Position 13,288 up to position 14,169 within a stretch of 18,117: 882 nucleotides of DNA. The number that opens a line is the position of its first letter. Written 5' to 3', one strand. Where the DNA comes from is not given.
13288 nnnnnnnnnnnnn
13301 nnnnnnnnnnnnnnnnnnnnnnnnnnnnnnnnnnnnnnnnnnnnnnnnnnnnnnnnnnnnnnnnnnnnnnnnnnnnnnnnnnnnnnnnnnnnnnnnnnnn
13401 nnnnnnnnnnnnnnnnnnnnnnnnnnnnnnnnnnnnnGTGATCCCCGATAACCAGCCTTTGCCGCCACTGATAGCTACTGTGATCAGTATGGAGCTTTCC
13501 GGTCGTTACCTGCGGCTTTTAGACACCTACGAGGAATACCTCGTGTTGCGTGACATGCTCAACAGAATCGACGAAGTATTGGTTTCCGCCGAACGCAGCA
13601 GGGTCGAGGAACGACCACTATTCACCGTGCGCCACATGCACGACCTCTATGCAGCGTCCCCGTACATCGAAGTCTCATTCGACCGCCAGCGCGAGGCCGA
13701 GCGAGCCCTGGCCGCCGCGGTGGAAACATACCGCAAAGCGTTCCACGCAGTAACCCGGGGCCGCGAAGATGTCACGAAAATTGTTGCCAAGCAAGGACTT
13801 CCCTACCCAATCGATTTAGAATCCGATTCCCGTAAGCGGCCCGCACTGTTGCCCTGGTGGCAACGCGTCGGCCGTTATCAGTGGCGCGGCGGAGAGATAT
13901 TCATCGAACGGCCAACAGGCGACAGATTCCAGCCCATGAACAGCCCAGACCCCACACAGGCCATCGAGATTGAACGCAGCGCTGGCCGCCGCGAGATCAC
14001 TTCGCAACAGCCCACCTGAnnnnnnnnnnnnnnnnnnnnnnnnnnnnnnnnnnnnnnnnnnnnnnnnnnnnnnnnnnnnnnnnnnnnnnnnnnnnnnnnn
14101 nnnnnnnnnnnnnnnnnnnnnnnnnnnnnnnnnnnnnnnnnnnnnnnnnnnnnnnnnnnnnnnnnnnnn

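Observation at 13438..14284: Unknown 193-aa gene followed by a 62-aa double-TM peptide encoded in an ATC/ACC triplet-rich tract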

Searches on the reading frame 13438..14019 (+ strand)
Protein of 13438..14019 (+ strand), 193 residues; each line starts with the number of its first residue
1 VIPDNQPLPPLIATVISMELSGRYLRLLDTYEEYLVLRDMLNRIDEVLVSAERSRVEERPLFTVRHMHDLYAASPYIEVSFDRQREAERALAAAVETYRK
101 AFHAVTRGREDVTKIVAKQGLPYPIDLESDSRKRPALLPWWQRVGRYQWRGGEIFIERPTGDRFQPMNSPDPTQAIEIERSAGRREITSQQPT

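Call 6: search_protein_families(library=pfam, proteins=[window:13438-14019:+], max_evalue=0.01)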
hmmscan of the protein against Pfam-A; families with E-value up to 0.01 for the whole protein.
window:13438-14019:+ (193 aa): 0 families

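Call 13: find_homologous_proteins(query=window:13438-14016:+, max_evalue=0.01)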
Query window:13438-14016:+ (193 aa): 1 proteins with E <= 0.01 among 799 candidates.
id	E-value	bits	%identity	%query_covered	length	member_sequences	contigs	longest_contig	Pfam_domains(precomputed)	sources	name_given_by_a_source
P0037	5.6e-104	364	90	94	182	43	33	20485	-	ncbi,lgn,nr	ncbi:Uncharacterised protein [Mycobacteroides abscessus subsp. abscessus]|nr:Uncharacterised protein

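Call 15: search_protein_families(library=ncbifam, proteins=[window:13438-14019:+], max_evalue=0.01)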
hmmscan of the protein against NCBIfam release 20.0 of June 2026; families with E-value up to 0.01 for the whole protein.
window:13438-14019:+ (193 aa): 0 families

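Call 16: search_protein_families(library=phrogs, proteins=[window:13438-14019:+], max_evalue=0.01)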
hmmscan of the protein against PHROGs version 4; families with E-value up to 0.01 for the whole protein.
window:13438-14019:+ (193 aa): 0 families

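Call 17: search_protein_families(library=padloc, proteins=[window:13438-14019:+], max_evalue=0.01)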
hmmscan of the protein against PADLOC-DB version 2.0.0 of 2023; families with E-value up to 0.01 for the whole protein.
window:13438-14019:+ (193 aa): 0 families

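Call 61: predict_structure(protein=window:13489-14016:+)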
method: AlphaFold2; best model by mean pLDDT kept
length: 176 residues; sequences in the alignment: 1
mean_pLDDT: 42.3   pTM: 0.31
mean pLDDT of the five models: 42.3, 35.9, 35.4, 33.8, 32.5
residues with pLDDT >= 90: 0; 70-90: 0; 50-70: 58; < 50: 118
segments of 3 or more residues with pLDDT < 50: 1-11, 29-41, 50-58, 95-100, 102-176
pLDDT, mean of each block of 10 residues (from residue 1): 34 53 54 44 52 45 56 59 54 49 38 30 33 30 33 30 31 33
secondary structure, 60 per line:
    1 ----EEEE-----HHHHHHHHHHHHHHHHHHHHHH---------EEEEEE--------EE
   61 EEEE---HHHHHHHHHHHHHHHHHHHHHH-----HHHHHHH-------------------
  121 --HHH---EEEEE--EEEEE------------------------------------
elements in order: E5-8 H14-35 E45-50 E59-64 H68-89 H95-101 E129-133 E136-140

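Call 62: search_solved_structures(query=window:13489-14016:+, max_evalue=10)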
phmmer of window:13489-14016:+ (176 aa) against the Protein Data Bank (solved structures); distinct sequences matched with E-value up to 10: 3.
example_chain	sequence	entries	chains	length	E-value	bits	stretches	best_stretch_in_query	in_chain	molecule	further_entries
2e5z_A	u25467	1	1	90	0.11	15.5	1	95-154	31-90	Splicing factor, arginine/serine-rich 8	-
5wo1_A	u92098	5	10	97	0.31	14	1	27-90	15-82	Periplasmic chaperone Spy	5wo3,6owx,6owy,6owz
5wnw_A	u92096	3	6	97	0.43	13.6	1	27-90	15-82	Periplasmic chaperone Spy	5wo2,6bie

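Call 78: search_protein_families(library=pfam, proteins=[window:13489-14016:+], max_evalue=0.1)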
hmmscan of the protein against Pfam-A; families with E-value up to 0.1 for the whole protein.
window:13489-14016:+ (176 aa): 1 family
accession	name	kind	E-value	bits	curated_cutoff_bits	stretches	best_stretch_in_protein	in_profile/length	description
PF22656.2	At5g48480-like_N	-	0.072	13.3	27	0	75-106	10-41/59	Glyoxalase At5g48480-like, N-terminal domain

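Call 92: search_dna_similar(query=window:13489-14016:+, collection=plasmids, mode=protein, max_evalue=0.01, max_rows=20)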
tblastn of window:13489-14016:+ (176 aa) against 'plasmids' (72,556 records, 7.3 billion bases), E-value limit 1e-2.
Records with a match: 3; places in all: 3; records where one place covers at least 80% of the query: 3.
Best place of each record, by identity: >=99% 1; 95-99% 2.
By first word of the organism name: Mycobacteroides 3.
By predicted mobility (MOB-suite, as given by PLSDB): non-mobilizable 3.
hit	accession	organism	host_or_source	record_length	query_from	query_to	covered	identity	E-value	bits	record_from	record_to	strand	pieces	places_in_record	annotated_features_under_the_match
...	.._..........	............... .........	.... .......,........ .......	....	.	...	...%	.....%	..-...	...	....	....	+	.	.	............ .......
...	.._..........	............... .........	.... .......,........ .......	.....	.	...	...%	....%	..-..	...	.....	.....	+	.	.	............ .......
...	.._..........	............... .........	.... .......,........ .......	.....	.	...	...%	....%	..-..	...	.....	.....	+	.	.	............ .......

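Call 93: search_dna_similar(query=window:13489-14016:+, collection=phages, mode=protein, max_evalue=0.01, max_rows=10)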
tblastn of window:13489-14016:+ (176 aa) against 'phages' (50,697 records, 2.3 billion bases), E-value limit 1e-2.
Records with a match: 2; places in all: 2; records where one place covers at least 80% of the query: 2.
Best place of each record, by identity: <60% 2.
By first word of the organism name: Mycobacterium 2.
By host as written in the record: Mycobacterium abscessus T37 1; Mycobacterium abscessus GD43A 1.
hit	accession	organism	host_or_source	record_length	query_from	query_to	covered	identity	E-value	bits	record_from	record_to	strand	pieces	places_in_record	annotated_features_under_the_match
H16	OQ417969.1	Mycobacterium phage prophiT37-1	Mycobacterium abscessus T37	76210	1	172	98%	34.4%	8e-18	85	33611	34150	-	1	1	60: hypothetical protein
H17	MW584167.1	Mycobacterium phage prophiGD43A-5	Mycobacterium abscessus GD43A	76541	1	172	98%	33.3%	5e-17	83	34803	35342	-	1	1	67: hypothetical protein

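Call 94: get_annotated_region(hit=H17, flank=4000)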
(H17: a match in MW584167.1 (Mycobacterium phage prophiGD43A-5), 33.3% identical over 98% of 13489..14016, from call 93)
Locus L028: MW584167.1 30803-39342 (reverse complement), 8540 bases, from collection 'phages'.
description: Mycobacterium phage prophiGD43A-5, complete genome.
organism: Mycobacterium phage prophiGD43A-5 (NCBI taxid 2813264)
taxonomy: Viruses; Duplodnaviria; Heunggongvirae; Uroviricota; Caudoviricetes
host: Mycobacterium abscessus GD43A; source: -; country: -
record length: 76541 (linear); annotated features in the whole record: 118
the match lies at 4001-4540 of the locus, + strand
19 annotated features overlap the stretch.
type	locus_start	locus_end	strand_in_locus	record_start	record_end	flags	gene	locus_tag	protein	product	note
CDS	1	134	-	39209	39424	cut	77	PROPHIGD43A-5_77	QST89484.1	hypothetical protein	-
CDS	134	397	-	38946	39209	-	76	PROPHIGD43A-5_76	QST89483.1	hypothetical protein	-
CDS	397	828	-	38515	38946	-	75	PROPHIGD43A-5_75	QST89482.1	hypothetical protein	-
CDS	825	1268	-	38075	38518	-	74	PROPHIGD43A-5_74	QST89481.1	hypothetical protein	-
CDS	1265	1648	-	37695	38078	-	73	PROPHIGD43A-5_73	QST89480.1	hypothetical protein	-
CDS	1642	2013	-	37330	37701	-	72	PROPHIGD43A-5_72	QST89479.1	hypothetical protein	-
CDS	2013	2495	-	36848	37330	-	71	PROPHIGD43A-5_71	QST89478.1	hypothetical protein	-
CDS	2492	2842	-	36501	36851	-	70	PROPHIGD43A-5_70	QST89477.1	hypothetical protein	-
CDS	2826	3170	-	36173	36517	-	69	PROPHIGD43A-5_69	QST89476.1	hypothetical protein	-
CDS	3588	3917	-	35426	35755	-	68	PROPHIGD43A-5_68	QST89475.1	hypothetical protein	-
CDS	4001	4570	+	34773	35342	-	67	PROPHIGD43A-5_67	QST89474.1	hypothetical protein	-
CDS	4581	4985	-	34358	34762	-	66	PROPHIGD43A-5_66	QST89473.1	hypothetical protein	-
CDS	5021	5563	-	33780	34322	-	65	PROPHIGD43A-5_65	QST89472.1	hypothetical protein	-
CDS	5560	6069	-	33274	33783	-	64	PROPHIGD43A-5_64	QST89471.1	hypothetical protein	-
CDS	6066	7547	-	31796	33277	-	63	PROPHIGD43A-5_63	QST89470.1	hypothetical protein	-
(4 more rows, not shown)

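Call 95: get_annotated_region(hit=H16, flank=4000)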
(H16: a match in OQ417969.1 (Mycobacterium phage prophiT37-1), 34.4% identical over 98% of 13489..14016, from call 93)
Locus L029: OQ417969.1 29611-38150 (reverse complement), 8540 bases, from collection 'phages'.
description: Mycobacterium phage prophiT37-1, complete genome.
organism: Mycobacterium phage prophiT37-1 (NCBI taxid 3032454)
taxonomy: Viruses; Duplodnaviria; Heunggongvirae; Uroviricota; Caudoviricetes
host: Mycobacterium abscessus T37; source: -; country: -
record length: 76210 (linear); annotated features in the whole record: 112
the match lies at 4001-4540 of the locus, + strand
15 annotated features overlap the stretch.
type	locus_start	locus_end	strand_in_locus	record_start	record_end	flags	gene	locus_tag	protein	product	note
CDS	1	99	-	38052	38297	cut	70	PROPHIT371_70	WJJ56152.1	hypothetical protein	-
CDS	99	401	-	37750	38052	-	69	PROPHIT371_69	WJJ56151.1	hypothetical protein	-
CDS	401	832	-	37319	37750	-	68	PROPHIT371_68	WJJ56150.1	hypothetical protein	-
CDS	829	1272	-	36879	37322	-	67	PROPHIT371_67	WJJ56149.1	hypothetical protein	-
CDS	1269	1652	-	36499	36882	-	66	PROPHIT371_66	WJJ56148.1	hypothetical protein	-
CDS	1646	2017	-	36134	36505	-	65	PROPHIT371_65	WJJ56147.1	hypothetical protein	-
CDS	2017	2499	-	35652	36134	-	64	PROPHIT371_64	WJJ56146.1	hypothetical protein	-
CDS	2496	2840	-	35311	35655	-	63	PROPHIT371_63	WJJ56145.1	hypothetical protein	-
CDS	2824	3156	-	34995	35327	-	62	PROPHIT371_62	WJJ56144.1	hypothetical protein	-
CDS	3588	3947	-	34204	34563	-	61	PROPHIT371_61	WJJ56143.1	hypothetical protein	-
CDS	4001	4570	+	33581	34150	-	60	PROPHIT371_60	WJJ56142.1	hypothetical protein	-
CDS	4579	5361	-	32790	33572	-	59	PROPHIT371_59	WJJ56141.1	hypothetical protein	-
CDS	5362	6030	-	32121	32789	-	58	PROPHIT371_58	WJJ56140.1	hypothetical protein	-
CDS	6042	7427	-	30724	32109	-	57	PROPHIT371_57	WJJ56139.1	hypothetical protein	-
CDS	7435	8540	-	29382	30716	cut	56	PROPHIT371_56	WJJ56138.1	hypothetical protein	-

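Call 98: find_homologous_proteins(query=A6, max_evalue=0.001)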
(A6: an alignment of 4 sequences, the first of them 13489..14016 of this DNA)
Query A6 (4 sequences) (176 aa, profile of the alignment): 4 proteins with E <= 0.001 among 3584 candidates.
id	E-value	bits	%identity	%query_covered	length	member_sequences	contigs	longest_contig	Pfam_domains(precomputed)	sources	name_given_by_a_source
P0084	3.9e-101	354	34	98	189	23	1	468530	-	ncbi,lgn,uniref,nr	ncbi:Uncharacterised protein [Mycobacteroides abscessus subsp. abscessus]|uniref:hypothetical protei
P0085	2.1e-93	329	34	95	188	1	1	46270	-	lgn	-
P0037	3.1e-81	290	91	100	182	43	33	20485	-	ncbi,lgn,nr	ncbi:Uncharacterised protein [Mycobacteroides abscessus subsp. abscessus]|nr:Uncharacterised protein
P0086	1.6e-48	183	36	59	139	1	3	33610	-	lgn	-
